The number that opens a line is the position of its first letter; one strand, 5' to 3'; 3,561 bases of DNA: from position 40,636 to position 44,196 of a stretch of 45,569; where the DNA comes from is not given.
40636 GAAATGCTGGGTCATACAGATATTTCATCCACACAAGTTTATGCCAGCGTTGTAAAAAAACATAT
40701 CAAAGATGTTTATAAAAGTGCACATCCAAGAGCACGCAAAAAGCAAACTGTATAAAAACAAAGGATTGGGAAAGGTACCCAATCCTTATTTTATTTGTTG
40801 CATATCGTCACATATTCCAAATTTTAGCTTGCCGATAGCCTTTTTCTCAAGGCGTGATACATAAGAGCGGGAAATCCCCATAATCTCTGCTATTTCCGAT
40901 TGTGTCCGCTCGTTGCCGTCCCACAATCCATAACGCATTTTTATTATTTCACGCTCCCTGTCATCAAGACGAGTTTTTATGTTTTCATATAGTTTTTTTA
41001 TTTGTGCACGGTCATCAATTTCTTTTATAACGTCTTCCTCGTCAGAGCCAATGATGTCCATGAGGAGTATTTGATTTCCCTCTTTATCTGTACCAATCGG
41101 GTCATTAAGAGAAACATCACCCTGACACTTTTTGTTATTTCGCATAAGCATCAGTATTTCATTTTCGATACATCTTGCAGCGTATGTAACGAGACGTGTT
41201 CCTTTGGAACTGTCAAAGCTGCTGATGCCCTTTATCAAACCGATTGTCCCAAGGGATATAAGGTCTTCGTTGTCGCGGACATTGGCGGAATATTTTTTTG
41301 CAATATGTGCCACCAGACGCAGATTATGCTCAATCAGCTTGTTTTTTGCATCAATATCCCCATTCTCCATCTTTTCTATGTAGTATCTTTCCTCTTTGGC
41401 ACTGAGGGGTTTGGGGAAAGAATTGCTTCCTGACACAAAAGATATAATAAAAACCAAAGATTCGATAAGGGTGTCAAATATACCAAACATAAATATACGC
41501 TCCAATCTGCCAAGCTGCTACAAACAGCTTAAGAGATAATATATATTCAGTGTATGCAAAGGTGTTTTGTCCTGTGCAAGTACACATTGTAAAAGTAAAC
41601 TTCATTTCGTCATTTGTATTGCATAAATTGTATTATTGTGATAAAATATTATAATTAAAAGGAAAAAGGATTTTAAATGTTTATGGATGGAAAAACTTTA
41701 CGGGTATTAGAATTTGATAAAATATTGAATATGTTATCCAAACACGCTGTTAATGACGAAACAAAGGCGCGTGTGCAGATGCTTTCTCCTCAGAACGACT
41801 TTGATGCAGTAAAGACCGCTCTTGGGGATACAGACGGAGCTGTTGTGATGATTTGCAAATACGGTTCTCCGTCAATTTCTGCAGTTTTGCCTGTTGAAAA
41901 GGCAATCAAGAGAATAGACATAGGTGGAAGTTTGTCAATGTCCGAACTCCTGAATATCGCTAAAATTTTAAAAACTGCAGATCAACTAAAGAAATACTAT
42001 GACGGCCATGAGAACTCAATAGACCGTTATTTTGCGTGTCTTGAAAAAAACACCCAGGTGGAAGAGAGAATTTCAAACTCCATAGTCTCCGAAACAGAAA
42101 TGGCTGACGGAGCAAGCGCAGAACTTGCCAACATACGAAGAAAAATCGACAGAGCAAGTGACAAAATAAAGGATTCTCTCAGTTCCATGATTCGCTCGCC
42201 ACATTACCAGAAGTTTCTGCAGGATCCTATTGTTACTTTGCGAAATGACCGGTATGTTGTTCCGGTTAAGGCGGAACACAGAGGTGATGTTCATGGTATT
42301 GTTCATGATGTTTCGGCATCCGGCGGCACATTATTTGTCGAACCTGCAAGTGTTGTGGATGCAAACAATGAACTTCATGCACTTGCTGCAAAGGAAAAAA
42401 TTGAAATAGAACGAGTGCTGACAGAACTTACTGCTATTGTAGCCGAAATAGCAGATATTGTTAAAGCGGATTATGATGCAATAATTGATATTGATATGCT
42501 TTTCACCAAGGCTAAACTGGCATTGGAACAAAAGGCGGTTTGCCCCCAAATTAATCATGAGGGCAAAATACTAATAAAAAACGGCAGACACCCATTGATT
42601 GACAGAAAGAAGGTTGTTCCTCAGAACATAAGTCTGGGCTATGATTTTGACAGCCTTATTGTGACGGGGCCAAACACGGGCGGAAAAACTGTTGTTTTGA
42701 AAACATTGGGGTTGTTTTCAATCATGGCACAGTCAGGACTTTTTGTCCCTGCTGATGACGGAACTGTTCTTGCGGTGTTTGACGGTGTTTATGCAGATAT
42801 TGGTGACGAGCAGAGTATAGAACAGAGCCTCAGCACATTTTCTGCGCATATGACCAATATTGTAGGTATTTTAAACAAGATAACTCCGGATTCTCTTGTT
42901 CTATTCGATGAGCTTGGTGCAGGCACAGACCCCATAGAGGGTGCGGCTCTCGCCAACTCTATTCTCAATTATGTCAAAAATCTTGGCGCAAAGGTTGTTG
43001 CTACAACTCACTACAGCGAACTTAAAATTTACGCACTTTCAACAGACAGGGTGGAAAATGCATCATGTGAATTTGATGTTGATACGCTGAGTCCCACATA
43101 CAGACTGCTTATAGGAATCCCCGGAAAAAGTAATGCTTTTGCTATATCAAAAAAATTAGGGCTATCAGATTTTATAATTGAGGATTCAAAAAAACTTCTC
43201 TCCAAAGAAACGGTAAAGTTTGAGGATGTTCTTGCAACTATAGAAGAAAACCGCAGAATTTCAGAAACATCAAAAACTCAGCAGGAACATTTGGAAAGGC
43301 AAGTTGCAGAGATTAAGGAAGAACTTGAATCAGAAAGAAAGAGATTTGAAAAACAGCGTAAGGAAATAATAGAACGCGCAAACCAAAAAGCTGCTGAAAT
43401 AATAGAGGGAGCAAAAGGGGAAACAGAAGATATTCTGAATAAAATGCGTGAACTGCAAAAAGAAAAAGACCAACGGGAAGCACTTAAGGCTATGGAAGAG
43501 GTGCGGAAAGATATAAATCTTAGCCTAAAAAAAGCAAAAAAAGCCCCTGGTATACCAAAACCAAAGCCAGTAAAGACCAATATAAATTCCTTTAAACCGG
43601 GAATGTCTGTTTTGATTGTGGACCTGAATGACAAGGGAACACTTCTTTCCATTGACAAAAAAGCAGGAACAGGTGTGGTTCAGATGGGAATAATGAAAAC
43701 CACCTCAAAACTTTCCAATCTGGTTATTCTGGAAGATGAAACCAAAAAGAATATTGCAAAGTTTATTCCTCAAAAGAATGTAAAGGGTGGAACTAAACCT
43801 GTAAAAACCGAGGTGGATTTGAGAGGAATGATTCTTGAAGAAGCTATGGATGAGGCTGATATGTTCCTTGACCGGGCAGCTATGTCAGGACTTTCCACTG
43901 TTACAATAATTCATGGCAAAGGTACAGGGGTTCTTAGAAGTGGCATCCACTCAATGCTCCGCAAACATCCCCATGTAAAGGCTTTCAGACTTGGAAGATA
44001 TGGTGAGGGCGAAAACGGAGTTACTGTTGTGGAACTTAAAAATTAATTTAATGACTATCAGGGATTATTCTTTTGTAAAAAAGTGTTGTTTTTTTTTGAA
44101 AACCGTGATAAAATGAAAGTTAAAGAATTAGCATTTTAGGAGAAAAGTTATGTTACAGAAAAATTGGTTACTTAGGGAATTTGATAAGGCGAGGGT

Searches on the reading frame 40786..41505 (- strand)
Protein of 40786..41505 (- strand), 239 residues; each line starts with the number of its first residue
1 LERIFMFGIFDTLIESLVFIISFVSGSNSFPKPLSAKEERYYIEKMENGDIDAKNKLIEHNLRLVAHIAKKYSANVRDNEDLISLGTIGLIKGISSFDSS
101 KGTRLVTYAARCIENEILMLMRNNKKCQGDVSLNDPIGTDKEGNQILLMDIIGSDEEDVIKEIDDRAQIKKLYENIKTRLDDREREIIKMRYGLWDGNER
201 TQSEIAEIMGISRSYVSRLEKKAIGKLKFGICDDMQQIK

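Call 7: search_protein_families(library=pfam, proteins=[window:40786-41505:-])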
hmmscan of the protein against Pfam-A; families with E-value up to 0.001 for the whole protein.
window:40786-41505:- (239 aa): 4 families
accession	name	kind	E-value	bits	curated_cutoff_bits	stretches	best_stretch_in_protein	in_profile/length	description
PF04545.22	Sigma70_r4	-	1.4e-17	63.4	24.1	1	179-228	4-49/50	Sigma-70, region 4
PF04542.20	Sigma70_r2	-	1e-15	57.7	24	1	57-126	1-70/71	Sigma-70 region 2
PF01381.28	HTH_3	-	6.4e-05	23.3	23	1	200-221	10-31/55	Helix-turn-helix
PF13518.12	HTH_28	-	0.00097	19.6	25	0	199-222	13-35/52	Helix-turn-helix domain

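Call 60: search_protein_families(library=ncbifam, proteins=[window:40786-41505:-], max_evalue=0.001)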
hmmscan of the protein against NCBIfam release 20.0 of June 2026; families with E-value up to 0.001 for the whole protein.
window:40786-41505:- (239 aa): 62 families (the best 25 are shown)
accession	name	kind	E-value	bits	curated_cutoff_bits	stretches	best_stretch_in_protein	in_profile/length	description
TIGR02846.1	spore_sigmaK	equivalog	6.6e-101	336.6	298.65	1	6-227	2-222/227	RNA polymerase sporulation sigma factor SigK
NF004471.0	PRK05803.1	subfamily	5.5e-99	330.1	252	1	5-228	4-225/235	RNA polymerase sporulation sigma factor SigK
NF006158.0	PRK08301.1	equivalog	3.5e-72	242.7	339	1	20-228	27-234/241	RNA polymerase sporulation sigma factor SigE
TIGR02835.1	spore_sigmaE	equivalog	3.1e-69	233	348.6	1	21-229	21-228/234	RNA polymerase sporulation sigma factor SigE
TIGR02980.1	SigBFG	subfamily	6.9e-33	114.2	234.35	2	114-228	120-223/227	SigB/SigF/SigG family RNA polymerase sigma factor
TIGR02997.1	Sig70-cyanoRpoD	subfamily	6.5e-32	111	384.5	2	44-117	67-139/298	RNA polymerase sigma factor, RpoD/SigA family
TIGR02394.1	rpoS_proteo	equivalog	1.5e-31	110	378.7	2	34-118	28-112/285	RNA polymerase sigma factor RpoS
NF006071.0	PRK08215.1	equivalog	1.8e-31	109.7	372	2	34-126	19-111/258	RNA polymerase sporulation sigma factor SigG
NF006666.0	PRK09210.1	equivalog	1.4e-30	106.8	572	2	34-117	114-197/370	RNA polymerase sigma factor RpoD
TIGR02885.1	spore_sigF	equivalog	4e-30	105.4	321.45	2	43-127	2-86/231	RNA polymerase sporulation sigma factor SigF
TIGR02850.1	spore_sigG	equivalog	6.7e-30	104.4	457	2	34-126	16-108/254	RNA polymerase sporulation sigma factor SigG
NF004052.0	PRK05572.1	subfamily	9.2e-30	104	311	2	34-126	14-106/252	SigF/SigG family RNA polymerase sporulation sigma factor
TIGR02393.1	RpoD_Cterm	equivalog_domain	2.5e-29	102.6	354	2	126-228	126-225/238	RNA polymerase sigma factor RpoD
TIGR02937.1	sigma70-ECF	superfamily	6.2e-29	100.7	42.9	1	53-228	2-162/165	sigma-70 family RNA polymerase sigma factor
NF005143.0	PRK06596.1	subfamily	2e-28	99.7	241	2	23-117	19-113/285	RNA polymerase factor sigma-32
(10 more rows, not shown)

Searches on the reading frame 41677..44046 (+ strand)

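Call 78: search_protein_families(library=ncbifam, proteins=[window:41677-44046:+], max_evalue=1e-10)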
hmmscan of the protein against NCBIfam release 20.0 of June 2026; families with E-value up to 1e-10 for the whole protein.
window:41677-44046:+ (789 aa): 4 families
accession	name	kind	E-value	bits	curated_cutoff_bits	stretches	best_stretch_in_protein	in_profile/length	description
TIGR01069.2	mutS2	equivalog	8.4e-274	910.7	400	1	6-787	3-790/790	endonuclease MutS2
NF052383.1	ATPase_KamC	equivalog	7.3e-61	206.5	300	1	72-450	68-432/508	lysine 5,6-aminomutase reactivase ATPase KamC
NF003810.1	PRK05399.1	equivalog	4.9e-50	171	480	1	67-510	335-791/793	DNA mismatch repair protein MutS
TIGR01070.1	mutS1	equivalog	1.7e-44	152.4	641.7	1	234-549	497-817/840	DNA mismatch repair protein MutS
